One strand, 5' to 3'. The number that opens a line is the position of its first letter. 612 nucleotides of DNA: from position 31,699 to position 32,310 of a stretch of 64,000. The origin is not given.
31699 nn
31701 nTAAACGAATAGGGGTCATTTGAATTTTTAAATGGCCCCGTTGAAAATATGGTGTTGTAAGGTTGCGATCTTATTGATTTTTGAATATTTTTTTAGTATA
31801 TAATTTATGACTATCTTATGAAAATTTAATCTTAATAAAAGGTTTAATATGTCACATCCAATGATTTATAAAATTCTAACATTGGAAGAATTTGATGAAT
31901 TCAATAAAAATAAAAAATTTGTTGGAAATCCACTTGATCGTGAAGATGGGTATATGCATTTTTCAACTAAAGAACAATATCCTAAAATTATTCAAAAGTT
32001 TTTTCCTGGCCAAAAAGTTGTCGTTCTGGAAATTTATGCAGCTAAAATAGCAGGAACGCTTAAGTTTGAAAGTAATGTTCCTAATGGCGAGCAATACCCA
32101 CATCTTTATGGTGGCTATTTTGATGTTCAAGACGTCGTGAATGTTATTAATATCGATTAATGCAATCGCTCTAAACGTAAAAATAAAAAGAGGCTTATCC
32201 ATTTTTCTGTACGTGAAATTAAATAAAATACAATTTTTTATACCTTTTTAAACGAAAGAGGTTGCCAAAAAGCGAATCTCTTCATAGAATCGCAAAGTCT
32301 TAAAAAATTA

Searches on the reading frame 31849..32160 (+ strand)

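Call 56: search_protein_families(library=pfam, proteins=[window:31849-32160:+])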
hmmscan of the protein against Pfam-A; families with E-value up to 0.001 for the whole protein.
window:31849-32160:+ (103 aa): 1 family
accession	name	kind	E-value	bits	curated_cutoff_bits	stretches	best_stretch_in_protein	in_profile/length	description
PF06108.18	DUF952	-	7.8e-21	74.2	23.7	1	9-99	1-90/90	Protein of unknown function (DUF952)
